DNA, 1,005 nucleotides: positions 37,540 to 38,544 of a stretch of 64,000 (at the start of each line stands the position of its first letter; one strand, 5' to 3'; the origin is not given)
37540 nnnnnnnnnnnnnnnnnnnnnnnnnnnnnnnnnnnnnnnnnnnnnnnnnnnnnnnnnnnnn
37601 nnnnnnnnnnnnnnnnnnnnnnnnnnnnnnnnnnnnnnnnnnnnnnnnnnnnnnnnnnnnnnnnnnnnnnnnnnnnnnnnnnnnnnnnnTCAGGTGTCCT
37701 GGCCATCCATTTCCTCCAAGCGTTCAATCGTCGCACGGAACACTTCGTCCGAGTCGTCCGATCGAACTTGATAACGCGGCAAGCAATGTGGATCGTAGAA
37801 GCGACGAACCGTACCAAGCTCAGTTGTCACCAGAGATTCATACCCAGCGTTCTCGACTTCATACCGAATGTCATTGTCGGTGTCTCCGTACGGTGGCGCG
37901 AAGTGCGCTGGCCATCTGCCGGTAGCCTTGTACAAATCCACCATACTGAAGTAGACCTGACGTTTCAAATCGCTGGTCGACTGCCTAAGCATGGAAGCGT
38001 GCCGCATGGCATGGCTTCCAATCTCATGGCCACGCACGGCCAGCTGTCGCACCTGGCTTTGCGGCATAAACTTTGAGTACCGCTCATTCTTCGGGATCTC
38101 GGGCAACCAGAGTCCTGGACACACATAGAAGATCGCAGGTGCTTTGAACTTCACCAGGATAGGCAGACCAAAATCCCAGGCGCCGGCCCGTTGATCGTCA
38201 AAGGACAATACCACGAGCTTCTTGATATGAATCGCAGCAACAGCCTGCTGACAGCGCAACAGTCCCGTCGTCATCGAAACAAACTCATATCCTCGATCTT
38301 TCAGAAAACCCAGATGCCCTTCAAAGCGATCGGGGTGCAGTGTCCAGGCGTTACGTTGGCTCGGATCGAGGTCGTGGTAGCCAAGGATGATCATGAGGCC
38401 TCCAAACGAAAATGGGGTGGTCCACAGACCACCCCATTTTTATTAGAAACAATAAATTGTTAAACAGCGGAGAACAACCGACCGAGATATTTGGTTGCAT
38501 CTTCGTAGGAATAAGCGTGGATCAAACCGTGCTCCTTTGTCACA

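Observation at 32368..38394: Second carbohydrate-enzyme cluster: adenylate-forming-like enzyme, GT-B, GT32, GT2, DUF115/Maf-like, ppGalNAc-T-like GT2 and CE4 deacetylase on alternating strands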

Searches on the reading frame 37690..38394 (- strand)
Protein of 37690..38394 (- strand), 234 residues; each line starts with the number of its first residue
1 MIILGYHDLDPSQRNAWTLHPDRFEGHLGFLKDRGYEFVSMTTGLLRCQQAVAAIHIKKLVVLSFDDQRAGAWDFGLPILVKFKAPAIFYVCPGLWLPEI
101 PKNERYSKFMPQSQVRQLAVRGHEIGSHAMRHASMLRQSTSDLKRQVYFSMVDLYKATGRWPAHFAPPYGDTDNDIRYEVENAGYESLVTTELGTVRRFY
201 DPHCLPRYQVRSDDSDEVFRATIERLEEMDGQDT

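Call 3: search_protein_families(library=pfam, proteins=[window:37690-38394:-], max_evalue=0.01)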
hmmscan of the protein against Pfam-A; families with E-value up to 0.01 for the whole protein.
window:37690-38394:- (234 aa): 1 family
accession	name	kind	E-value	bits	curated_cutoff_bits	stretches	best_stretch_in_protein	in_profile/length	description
PF01522.26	Polysacc_deac_1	-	1.2e-20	74.2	23.1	1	58-186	6-122/124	Polysaccharide deacetylase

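Call 4: search_protein_families(library=phrogs, proteins=[window:37690-38394:-], max_evalue=0.01)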
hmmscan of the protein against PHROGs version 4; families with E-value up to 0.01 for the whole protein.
window:37690-38394:- (234 aa): 0 families

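Call 12: search_protein_families(library=ncbifam, proteins=[window:37690-38394:-], max_evalue=0.1)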
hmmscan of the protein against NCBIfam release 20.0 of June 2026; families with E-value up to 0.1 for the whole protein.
window:37690-38394:- (234 aa): 12 families
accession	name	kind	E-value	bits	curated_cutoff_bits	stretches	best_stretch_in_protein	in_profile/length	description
TIGR03938.2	deacetyl_PgaB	equivalog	3.1e-13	48.9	321.9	1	2-129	4-142/621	poly-beta-1,6-N-acetyl-D-glucosamine N-deacetylase PgaB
TIGR02764.1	spore_ybaN_pdaB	equivalog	5.7e-09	36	237.4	1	113-187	49-123/191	polysaccharide deacetylase family sporulation protein PdaB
NF050820.1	PolSacchBiosHfsH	equivalog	7.9e-09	35.5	400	1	48-221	23-191/249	oligosaccharide deacetylase HfsH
NF011177.0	PRK14582.1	equivalog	1e-08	34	923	2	2-105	50-151/671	poly-beta-1,6-N-acetyl-D-glucosamine N-deacetylase PgaB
TIGR04243.1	nodulat_NodB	equivalog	4.5e-08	32.8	240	1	61-188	4-121/197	chitooligosaccharide deacetylase NodB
NF045820.1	PgAcgDacpgdA_Strep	equivalog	1.5e-07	30.6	800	1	51-179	260-377/463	peptidoglycan-N-acetylglucosamine deacetylase PgdA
TIGR03933.1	PIA_icaB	equivalog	8.5e-06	25.5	248.35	1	17-218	33-237/245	intercellular adhesin biosynthesis polysaccharide N-deacetylase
TIGR02873.1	spore_ylxY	hypoth_equivalog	6.1e-05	22.4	391.5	1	115-177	130-192/268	probable sporulation protein, polysaccharide deacetylase family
NF045821.1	PgAcgDacpgdA1_Bac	equivalog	0.00021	20.3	400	1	114-176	132-195/282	peptidoglycan-N-acetylglucosamine deacetylase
NF011176.0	PRK14581.1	equivalog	0.00024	19.4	1091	1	2-97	50-144/673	poly-beta-1,6-N-acetyl-D-glucosamine N-deacetylase PgaB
TIGR02884.1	spore_pdaA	equivalog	0.0003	20.5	298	1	105-188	73-156/224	delta-lactam-biosynthetic de-N-acetylase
TIGR03006.1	pepcterm_polyde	equivalog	0.029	13.5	276.2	1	114-149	65-100/272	XrtA system polysaccharide deacetylase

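Call 104: search_solved_structures(query=window:37690-38394:-, max_evalue=0.001)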
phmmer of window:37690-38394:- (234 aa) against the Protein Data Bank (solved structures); distinct sequences matched with E-value up to 0.001: 12.
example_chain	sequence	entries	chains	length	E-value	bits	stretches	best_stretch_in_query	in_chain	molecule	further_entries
6dq3_A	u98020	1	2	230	1.5e-06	31.1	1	7-168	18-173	Polysaccharide deacetylase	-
6h8l_A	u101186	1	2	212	6.4e-06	29.1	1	59-180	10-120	Peptidoglycan-N-acetylmuramic acid deacetylase PdaC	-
2c71_A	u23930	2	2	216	1.2e-05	28.1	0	114-174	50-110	GLYCOSIDE HYDROLASE, FAMILY 11:CLOSTRIDIUM CELLULOSOME ENZYME, DOCKERIN TYPE I:POLYSACCHAR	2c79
6h8n_A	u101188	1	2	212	2.5e-05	27.2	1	108-180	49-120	Peptidoglycan-N-acetylmuramic acid deacetylase PdaC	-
4u10_A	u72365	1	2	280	3.4e-05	26.7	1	18-104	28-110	Poly-beta-1,6-N-acetyl-D-glucosamine N-deacetylase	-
7bly_A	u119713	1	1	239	4.1e-05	26.4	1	58-195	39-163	Aspergillus niger contig An12c0130, genomic contig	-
4wcj_A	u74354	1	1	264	0.00013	24.8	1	1-94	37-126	Polysaccharide deacetylase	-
7y51_A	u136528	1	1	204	0.0003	23.6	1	115-183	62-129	Predicted xylanase/chitin deacetylase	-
2c1g_A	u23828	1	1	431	0.00034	23.4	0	112-180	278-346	PEPTIDOGLYCAN GLCNAC DEACETYLASE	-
5o6y_A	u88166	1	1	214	0.00037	23.3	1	113-181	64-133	Peptidoglycan N-acetylglucosamine deacetylase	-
2c1i_A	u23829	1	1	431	0.00072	22.3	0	113-180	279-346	PEPTIDOGLYCAN GLCNAC DEACETYLASE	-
7fbw_A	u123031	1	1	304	0.00082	22.2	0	115-183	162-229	Predicted xylanase/chitin deacetylase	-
